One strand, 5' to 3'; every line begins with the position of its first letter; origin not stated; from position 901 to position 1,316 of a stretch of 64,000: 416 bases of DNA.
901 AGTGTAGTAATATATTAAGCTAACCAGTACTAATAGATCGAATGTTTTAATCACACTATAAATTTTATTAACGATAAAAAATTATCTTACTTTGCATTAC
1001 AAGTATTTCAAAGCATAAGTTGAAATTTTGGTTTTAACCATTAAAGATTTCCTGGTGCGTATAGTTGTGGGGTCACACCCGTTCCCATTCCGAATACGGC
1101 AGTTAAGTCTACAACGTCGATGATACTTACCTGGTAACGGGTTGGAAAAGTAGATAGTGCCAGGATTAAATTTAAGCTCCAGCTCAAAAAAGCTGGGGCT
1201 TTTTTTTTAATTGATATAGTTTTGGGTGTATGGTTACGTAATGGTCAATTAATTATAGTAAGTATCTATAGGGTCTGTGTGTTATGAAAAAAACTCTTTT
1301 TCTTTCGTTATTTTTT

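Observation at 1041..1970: Two identical 5S rRNA genes bracket a protein-coding gene at the end of the rRNA operon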

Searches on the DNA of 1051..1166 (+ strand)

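Call 57: build_rna_model(alignment_id=A3)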
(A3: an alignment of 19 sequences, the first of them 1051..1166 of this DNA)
Model R1 built from alignment A3 (19 sequences, 116 columns); structure: RNAalifold consensus.
model positions 116; base pairs 34; branch points 1; effective number of sequences 0.8; information 0.591 bits per position. Calibrated on 0.2 Mb of random sequence (short: E-values are rough).
structure used (alignment columns):
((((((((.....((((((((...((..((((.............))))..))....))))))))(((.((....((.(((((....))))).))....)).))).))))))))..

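Call 58: search_with_rna_model(model_id=R1, sources=[L011, L012, L013, L014, L015, L016, L017, L018, L019, L020, L021, L022, L023, L024, L025, L026, L027, L028, L029, L030, L031, L032, L033, L034, L035, L036, L037, L038, L039, L040, L041, L042, L043, L044, L045, L046, L047, L048, L049, L050, L051, L052, L053, L054, L055, L056, L057, L058, L059, L060, L061, L062, L063, L064, L065, L066, L067, L068, L069, L070, L071, L072, L073, L074, L075, L076, L077, L078, L079, L080, L081, L082, L083, L084, L085, L086, L094, L095, L093, L088, L091, L006, L010], max_evalue=1)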
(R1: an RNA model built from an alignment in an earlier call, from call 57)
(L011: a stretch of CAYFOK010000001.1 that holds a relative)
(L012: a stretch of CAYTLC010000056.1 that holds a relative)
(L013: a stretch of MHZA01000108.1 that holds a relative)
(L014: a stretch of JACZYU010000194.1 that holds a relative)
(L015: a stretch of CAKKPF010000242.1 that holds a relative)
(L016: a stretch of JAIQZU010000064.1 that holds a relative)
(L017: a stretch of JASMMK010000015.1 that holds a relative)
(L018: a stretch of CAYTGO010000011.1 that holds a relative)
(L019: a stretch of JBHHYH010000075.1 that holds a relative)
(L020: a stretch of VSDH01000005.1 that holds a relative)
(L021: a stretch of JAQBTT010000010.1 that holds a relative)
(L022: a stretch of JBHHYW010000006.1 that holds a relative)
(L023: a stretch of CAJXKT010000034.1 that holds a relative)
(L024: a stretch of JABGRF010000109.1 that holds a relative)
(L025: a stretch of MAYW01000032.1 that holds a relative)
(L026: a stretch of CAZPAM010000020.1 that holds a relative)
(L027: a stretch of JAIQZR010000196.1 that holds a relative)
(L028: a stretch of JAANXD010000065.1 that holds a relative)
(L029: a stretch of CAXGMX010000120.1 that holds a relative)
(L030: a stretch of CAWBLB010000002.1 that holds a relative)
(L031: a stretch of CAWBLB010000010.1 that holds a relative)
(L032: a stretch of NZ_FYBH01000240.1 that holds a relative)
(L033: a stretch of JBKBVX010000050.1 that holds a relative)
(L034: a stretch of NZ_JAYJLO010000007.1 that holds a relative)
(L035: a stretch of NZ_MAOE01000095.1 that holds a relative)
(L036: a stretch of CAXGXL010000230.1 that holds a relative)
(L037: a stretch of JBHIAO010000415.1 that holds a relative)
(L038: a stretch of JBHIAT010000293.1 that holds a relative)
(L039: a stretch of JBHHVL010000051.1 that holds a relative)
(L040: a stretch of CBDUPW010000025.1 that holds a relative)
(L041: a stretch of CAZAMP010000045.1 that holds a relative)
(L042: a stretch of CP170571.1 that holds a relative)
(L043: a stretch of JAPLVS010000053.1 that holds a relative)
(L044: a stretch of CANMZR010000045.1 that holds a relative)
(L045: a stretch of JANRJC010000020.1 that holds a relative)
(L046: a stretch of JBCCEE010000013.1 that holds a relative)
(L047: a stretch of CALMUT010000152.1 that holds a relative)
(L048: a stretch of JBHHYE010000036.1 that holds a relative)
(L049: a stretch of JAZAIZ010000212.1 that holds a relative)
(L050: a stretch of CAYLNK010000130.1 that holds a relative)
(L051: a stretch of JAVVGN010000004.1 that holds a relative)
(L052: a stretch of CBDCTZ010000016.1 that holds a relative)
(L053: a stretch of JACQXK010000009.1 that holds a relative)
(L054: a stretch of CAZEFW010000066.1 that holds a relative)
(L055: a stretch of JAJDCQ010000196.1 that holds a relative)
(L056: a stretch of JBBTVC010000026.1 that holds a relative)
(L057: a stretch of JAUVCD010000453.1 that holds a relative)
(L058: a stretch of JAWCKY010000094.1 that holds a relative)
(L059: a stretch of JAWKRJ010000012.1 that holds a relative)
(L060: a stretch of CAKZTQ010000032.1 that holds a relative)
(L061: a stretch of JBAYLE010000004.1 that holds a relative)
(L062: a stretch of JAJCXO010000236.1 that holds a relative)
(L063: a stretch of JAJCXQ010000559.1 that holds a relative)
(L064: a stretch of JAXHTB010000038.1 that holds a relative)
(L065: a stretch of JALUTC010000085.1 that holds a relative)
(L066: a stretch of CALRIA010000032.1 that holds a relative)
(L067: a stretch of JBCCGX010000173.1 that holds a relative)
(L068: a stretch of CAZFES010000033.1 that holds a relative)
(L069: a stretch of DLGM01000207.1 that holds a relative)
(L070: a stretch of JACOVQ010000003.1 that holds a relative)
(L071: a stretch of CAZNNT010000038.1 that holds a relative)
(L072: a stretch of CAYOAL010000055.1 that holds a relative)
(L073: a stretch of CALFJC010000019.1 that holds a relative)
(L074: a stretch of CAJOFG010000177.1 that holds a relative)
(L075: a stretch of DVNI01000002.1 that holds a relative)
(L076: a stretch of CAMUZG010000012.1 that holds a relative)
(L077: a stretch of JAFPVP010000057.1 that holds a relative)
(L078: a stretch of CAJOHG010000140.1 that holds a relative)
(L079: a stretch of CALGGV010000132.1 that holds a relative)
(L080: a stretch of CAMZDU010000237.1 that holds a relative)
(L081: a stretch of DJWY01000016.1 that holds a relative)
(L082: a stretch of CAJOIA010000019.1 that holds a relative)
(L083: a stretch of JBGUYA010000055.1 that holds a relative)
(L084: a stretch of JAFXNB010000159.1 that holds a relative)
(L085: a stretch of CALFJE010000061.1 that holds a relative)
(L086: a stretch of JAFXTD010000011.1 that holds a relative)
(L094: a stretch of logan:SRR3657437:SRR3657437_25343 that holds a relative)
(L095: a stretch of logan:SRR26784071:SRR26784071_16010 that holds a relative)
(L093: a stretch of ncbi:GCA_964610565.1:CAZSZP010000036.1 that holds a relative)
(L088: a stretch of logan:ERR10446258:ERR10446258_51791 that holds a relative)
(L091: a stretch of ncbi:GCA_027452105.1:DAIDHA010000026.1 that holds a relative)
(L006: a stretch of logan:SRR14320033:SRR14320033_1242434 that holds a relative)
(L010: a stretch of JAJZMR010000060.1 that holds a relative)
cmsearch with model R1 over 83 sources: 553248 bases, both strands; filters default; matches with E-value up to 1: 8.
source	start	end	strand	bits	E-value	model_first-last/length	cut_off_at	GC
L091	637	752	+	145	7.4e-39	1-116/116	no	0.53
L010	481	596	+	145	7.4e-39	1-116/116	no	0.53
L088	423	538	+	144.5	1e-38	1-116/116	no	0.53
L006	263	378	+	144.4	1.1e-38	1-116/116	no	0.53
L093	454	569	+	133.1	2e-35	1-116/116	no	0.5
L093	689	804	+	129.9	1.7e-34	1-116/116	no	0.46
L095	1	35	+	26.3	0.0002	82-116/116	5'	0.6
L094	1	27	+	18.1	0.049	90-116/116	5'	0.59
